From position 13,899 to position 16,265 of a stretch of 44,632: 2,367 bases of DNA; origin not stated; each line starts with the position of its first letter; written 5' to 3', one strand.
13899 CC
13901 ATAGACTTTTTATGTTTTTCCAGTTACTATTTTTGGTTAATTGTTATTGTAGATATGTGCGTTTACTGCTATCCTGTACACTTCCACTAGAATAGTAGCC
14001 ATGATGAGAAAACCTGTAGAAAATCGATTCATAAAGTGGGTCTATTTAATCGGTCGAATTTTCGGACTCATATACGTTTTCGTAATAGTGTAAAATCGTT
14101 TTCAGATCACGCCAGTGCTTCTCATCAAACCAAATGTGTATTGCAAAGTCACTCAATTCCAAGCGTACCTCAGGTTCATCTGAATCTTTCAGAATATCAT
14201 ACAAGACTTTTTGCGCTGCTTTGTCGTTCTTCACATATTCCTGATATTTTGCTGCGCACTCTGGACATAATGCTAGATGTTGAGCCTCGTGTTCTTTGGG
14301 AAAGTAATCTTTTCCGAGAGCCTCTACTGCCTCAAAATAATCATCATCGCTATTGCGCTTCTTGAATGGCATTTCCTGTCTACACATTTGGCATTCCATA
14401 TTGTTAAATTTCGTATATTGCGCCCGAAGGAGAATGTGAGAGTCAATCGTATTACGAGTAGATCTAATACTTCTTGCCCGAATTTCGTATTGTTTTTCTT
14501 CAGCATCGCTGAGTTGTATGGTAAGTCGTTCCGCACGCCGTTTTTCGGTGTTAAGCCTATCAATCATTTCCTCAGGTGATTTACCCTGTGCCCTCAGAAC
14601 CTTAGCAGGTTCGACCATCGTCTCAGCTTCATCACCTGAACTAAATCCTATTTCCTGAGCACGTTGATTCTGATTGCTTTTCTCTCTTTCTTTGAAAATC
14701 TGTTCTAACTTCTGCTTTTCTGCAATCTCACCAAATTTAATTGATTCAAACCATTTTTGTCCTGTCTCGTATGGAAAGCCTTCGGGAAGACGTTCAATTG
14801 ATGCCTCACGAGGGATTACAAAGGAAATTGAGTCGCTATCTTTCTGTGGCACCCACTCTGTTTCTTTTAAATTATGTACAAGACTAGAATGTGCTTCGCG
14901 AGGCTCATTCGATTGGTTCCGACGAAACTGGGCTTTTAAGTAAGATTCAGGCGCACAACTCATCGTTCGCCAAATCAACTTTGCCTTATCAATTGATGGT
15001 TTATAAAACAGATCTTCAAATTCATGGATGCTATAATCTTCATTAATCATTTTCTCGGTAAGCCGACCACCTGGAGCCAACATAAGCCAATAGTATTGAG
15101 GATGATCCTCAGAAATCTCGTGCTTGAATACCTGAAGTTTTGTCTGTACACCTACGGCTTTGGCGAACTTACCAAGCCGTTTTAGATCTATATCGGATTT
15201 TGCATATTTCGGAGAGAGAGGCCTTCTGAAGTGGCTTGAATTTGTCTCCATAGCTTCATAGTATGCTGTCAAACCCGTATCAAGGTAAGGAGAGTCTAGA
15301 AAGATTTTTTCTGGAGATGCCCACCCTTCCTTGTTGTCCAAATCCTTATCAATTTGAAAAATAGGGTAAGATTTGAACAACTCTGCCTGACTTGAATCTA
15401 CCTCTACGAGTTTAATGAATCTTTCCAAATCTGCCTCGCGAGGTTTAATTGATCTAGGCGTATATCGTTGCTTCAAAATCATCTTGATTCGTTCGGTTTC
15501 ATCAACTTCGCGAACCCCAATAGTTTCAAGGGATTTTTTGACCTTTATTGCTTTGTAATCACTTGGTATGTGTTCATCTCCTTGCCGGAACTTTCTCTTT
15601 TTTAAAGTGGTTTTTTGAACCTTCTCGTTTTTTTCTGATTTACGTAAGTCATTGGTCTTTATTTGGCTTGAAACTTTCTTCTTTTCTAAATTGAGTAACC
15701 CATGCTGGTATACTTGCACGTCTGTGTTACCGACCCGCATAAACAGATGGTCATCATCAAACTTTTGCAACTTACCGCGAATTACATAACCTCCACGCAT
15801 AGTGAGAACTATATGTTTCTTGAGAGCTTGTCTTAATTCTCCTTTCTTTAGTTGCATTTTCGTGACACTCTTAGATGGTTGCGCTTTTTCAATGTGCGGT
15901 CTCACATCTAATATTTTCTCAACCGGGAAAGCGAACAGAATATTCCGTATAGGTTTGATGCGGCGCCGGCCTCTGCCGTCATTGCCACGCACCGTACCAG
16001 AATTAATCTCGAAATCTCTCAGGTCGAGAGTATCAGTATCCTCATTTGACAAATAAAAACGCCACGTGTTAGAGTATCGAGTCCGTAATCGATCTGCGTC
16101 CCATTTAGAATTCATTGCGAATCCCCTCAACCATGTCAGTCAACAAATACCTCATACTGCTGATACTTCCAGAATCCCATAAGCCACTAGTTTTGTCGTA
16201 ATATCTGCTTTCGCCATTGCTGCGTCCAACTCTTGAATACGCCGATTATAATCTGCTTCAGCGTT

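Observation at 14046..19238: AT-rich two-gene island: intact SNF2 helicase operonic with a 694-aa Hfq-like/zinc-finger protein. This is the best candidate for an uncharacterised system.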

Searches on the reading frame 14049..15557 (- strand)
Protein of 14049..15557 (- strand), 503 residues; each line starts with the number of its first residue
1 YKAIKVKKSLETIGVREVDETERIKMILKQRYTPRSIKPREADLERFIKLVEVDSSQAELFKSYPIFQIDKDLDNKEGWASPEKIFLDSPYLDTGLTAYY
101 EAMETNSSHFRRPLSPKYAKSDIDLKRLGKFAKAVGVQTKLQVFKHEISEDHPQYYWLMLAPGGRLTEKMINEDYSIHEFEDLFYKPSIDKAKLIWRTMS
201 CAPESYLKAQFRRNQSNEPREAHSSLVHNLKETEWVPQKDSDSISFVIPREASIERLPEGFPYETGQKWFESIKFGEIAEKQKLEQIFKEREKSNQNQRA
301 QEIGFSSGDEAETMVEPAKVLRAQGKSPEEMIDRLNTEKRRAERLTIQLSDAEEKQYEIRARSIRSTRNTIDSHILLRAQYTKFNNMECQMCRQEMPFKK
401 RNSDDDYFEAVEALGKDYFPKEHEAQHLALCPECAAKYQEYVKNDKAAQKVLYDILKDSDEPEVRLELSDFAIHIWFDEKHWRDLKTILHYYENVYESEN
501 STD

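Call 50: predict_structure(alignment_id=A3)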
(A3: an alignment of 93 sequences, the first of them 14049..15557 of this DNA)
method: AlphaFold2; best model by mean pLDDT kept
length: 503 residues; sequences in the alignment: 93
mean_pLDDT: 88.1   pTM: 0.60
mean pLDDT of the five models: 88.1, 87.7, 85.7, 85.1, 84.5
residues with pLDDT >= 90: 309; 70-90: 147; 50-70: 45; < 50: 2
segments of 3 or more residues with pLDDT < 50: none
pLDDT, mean of each block of 10 residues (from residue 1): 62 72 95 91 95 96 94 74 94 93 82 90 92 96 96 96 87 96 94 96 96 94 97 97 96 95 90 95 93 91 87 80 75 77 87 80 63 84 81 77 72 92 91 94 94 94 92 93 93 79 54
secondary structure, 60 per line:
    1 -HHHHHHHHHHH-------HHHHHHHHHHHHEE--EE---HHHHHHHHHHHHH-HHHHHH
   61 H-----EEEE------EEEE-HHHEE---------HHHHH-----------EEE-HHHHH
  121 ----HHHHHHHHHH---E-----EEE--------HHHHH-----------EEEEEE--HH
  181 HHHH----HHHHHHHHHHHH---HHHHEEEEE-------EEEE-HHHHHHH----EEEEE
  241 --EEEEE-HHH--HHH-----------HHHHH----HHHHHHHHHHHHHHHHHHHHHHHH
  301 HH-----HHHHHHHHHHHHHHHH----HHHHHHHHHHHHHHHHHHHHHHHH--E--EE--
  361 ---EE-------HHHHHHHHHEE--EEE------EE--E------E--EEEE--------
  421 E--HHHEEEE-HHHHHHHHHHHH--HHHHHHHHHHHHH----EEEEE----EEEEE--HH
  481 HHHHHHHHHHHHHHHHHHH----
elements in order: H2-12 H20-31 H41-53 H55-61 E67-70 E77-80 H96-100 E112-114 H116-120 H125-134 E144-146 H155-159 E171-176 H179-184 H189-200 H204-207 E208-212 E220-223 H225-231 E236-240 E243-247 H268-272 H277-302 H308-323 H328-351 H373-381 E386-388 E409-412 E427-430 H432-443 H446-458 E463-467 E472-476 H479-499

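Call 52: fold_search(model_id=the predicted structure, library=pdb)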
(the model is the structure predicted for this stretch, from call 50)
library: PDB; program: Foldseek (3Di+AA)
matches with E <= 10: 119; with E <= 0.001: 0
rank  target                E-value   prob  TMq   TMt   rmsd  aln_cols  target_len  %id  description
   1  6ghc_A                4.8e-02  0.97  0.13  0.22   8.8       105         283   20  Modification dependent EcoKMcrA restriction endonuclease (released 2018-08-08)
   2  6ghc_B                1.7e-01  0.82  0.13  0.22  12.8       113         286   19  Modification dependent EcoKMcrA restriction endonuclease (released 2018-08-08)
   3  9ar4_A                4.2e-01  0.28  0.13  0.08  13.0       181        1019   10  CryoEM structure of ThermoCas9 in post-cleavage state bound with the DNA containing NNNNCCA PAM (released 2025-02-26)
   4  5axw_A                4.7e-01  0.05  0.13  0.08  34.2       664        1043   11  Crystal structure of Staphylococcus aureus Cas9 in complex with sgRNA and target DNA (TTGGGT PAM) (released 2015-09-02)
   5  7mpz                  9.1e-01  0.30  0.13  0.39  11.0       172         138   11  HNH Nuclease Domain from G. stearothermophilus Cas9 (released 2021-12-22)
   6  9mb6_A                9.1e-01  0.04  0.14  0.08  45.5       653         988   12  Cryo-EM structure of wild-type SaCas9-guide RNA-mismatched target DNA complex (released 2026-03-18)
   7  8d2k_A                1.0e+00  0.25  0.15  0.08  11.9       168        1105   13  Structure of Acidothermus cellulolyticus Cas9 ternary complex (Cleavage Intermediate 2) (released 2023-12-20)
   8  8d2q_A                1.1e+00  0.04  0.13  0.08  31.4       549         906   11  Structure of Acidothermus cellulolyticus Cas9 ternary complex (Post-cleavage 1) (released 2023-12-20)
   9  7ply_A                1.2e+00  0.02  0.10  0.08  19.2       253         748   10  Cryo-EM structure of the actomyosin-V complex in the rigor state (central 1er, young JASP-stabilized F-actin) (released 2021-12-22)
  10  8yb6_A                1.3e+00  0.13  0.10  0.14  12.5       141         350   14  Type I-EHNH Cascade complex (released 2024-07-31)
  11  8zda_A                1.5e+00  0.04  0.14  0.09  38.3       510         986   11  Cryo-EM structure of eSaCas9_NNG-guide RNA-target DNA complex in a catalytically active state (released 2025-11-05)
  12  8jft_A                1.5e+00  0.03  0.11  0.06  34.3       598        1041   10  Cryo-EM structure of SaCas9-AcrIIA15 CTD-sgRNA complex (released 2024-02-28)
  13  5vgb_A                1.8e+00  0.16  0.13  0.38  12.6       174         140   11  Crystal structure of NmeCas9 HNH domain bound to anti-CRISPR AcrIIC1 (released 2017-08-30)
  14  7enr_A                1.9e+00  0.02  0.10  0.06  33.9       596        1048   12  Crystal structure of cas and anti-cas protein complex (released 2022-04-20)
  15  7plt_A                2.1e+00  0.02  0.10  0.08  19.5       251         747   10  Cryo-EM structure of the actomyosin-V complex in the rigor state (central 1er) (released 2021-12-22)
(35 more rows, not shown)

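Call 54: search_solved_structures(query=A3, max_evalue=1, show_alignments=2)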
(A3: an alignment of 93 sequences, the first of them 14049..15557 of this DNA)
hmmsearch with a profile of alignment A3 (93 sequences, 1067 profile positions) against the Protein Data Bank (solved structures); distinct sequences matched with E-value up to 1: 8.
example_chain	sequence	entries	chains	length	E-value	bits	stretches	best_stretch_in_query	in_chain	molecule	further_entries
5v47_A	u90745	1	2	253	2.3e-15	59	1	41-130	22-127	Lizard sacsin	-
5v46_A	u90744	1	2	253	4.9e-15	57.9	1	41-130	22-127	Sacsin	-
5v45_A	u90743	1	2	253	5.9e-15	57.6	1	41-130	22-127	Sacsin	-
5v44_A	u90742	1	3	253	5.9e-15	57.6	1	41-130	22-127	Sacsin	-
2ior_A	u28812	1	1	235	0.28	12.3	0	64-119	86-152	Chaperone protein htpG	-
7c04_A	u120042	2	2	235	0.75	10.9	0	25-128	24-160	Heat shock protein 75 kDa, mitochondrial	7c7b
5f3k_A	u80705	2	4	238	0.77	10.9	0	24-128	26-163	Heat shock protein 75 kDa, mitochondrial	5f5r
2esa_A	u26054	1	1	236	1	10.5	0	17-73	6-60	Endoplasmin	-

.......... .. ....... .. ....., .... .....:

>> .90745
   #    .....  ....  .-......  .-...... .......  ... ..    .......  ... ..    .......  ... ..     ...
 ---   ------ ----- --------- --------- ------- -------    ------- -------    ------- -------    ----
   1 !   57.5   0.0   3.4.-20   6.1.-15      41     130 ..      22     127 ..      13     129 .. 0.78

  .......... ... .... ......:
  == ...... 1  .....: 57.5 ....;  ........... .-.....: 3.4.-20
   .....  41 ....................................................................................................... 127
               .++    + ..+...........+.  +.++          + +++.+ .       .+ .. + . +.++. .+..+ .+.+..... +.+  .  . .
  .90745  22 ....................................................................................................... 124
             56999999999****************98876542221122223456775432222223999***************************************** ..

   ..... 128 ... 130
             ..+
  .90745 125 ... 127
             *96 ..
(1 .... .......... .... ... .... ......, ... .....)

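Call 80: search_protein_representatives(alignment_id=A3)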
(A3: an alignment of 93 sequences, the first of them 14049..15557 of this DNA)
Query: 93 sequences, 1067 profile positions. Proteins with E-value up to 0.001 (for the whole library): 13211; up to 1e-10: 7556; up to 1e-30: 2742. The best 150 are listed.
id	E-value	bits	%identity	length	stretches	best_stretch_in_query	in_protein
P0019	0.0e+00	1555.5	-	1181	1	11-1066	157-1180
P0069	0.0e+00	1449.8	-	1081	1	1-1067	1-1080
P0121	0.0e+00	1374.5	-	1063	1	11-1056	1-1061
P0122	0.0e+00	1361.0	-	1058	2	1-816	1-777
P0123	0.0e+00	1319.3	-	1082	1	1-1055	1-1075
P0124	0.0e+00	1244.6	-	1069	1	11-1056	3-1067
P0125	0.0e+00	1213.2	-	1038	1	10-1057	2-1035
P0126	0.0e+00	1208.0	-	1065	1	1-1057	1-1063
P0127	0.0e+00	1200.8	-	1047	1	11-1059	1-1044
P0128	0.0e+00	1142.3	-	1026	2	269-1057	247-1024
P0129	0.0e+00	1132.8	-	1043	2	11-660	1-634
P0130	0.0e+00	1125.7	-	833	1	213-1056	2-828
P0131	0.0e+00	1125.5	-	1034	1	12-1054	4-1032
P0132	0.0e+00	1124.1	-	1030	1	11-1055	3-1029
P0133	0.0e+00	1112.3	-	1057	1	11-1056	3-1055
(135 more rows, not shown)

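Call 83: fold_search(model_id=the predicted structure, library=viral)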
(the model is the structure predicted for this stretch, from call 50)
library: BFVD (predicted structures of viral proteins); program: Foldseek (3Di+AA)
matches with E <= 10: 304; with E <= 0.001: 0
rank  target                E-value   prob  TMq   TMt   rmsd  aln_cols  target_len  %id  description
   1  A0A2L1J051            1.3e-01  0.97  0.11  0.41   3.0        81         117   14  HNH endonuclease [Mycobacterium phage Tesla]
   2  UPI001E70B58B         1.5e-01  0.84  0.12  0.38   6.8       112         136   15  (no name look-up for this kind of identifier)
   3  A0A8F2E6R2            3.5e-01  0.60  0.11  0.31  21.0       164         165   13  HNH endonuclease [Streptomyces phage TunaTartare]
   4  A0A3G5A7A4            3.5e-01  0.28  0.11  0.27  14.7       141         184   16  Uncharacterized protein [Hyperionvirus sp.]
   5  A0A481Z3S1            3.9e-01  0.35  0.12  0.17  25.4       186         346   11  HNH endonuclease [Pithovirus LCPAC104]
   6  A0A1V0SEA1            4.3e-01  0.84  0.12  0.47   4.6        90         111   18  HNH endonuclease [Indivirus ILV1]
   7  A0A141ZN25            4.6e-01  0.77  0.12  0.24   3.5        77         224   14  (no name in the UniProt tables at hand)
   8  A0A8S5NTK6            4.6e-01  0.41  0.13  0.41   6.4       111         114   14  HNH endonuclease [Siphoviridae sp. ctQ091]
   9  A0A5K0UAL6            4.8e-01  0.06  0.11  0.13  42.1       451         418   10  HNH endonuclease 5 domain-containing protein [Yasminevirus sp. GU-2018]
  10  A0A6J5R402            5.1e-01  0.66  0.12  0.10   7.5        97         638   13  SSL2 DNA or RNA helicases of superfamily II [uncultured Caudovirales phage]
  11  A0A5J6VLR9            5.7e-01  0.57  0.12  0.16   5.4        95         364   13  HNH endonuclease 5 domain-containing protein [Megaviridae environmental sample]
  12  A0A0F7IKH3            5.7e-01  0.54  0.11  0.31   6.2        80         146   18  HNH endonuclease [Polaribacter phage P12002L]
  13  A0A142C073            6.0e-01  0.57  0.12  0.18   6.0        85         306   15  (no name in the UniProt tables at hand)
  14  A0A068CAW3            6.0e-01  0.20  0.12  0.31  22.1       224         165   13  HNH nuclease domain-containing protein [Listeria phage LMTA-148]
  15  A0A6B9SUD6            6.4e-01  0.60  0.10  0.28   5.4        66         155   20  (no name in the UniProt tables at hand)
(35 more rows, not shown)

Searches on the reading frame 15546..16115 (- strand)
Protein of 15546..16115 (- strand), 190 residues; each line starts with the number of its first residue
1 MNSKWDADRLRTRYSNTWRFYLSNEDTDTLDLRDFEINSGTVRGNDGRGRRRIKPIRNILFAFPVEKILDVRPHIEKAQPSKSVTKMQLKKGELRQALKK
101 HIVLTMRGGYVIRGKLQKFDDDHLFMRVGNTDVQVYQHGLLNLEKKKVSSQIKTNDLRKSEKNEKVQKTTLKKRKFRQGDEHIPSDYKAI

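Call 43: search_protein_families(library=pfam, alignment_id=A4, max_evalue=1)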
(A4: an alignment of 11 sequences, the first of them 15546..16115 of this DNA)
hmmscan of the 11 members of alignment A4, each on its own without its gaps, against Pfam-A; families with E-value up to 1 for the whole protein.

A. member 1, window:15546-16115:- (190 aa): 1 family
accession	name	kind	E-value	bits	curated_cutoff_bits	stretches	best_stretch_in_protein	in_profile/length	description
PF01423.28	LSM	-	0.013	15.6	23.4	1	94-121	3-30/66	LSM domain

B. families by the number of members that match (of 11 scanned): 8 families
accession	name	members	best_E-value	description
PF17209.9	Hfq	10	1.3e-08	Hfq protein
PF01423.28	LSM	10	0.0028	LSM domain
PF10842.14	DUF2642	2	0.065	Protein of unknown function (DUF2642)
PF21166.2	LSM12_LSM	2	0.12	LSM12, LSM domain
PF22956.2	VPS15-like_hel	1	0.025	VPS15-like, helical domain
PF03989.18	DNA_gyraseA_C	1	0.1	DNA gyrase C-terminal domain, beta-propeller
PF09071.16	Alpha-amyl_C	1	0.12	Alpha-amylase, C terminal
PF16284.10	DUF4930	1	0.18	Domain of unknown function (DUF4930)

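Call 81: predict_structure(alignment_id=A5)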
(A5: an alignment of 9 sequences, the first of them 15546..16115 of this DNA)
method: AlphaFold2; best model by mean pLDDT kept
length: 190 residues; sequences in the alignment: 9
mean_pLDDT: 38.9   pTM: 0.34
mean pLDDT of the five models: 38.9, 36.7, 35.6, 35.1, 32.5
residues with pLDDT >= 90: 0; 70-90: 9; 50-70: 38; < 50: 143
segments of 3 or more residues with pLDDT < 50: 1-27, 68-99, 107-190
pLDDT, mean of each block of 10 residues (from residue 1): 29 34 41 60 69 61 50 33 25 38 48 41 45 39 27 26 23 24 25
secondary structure, 60 per line:
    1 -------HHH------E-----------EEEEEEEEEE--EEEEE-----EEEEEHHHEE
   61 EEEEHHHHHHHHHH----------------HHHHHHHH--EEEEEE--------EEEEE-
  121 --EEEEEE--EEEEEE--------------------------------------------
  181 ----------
elements in order: E29-38 E41-45 E51-55 E59-64 H65-74 H91-98 E101-106 E115-119 E123-128 E131-136
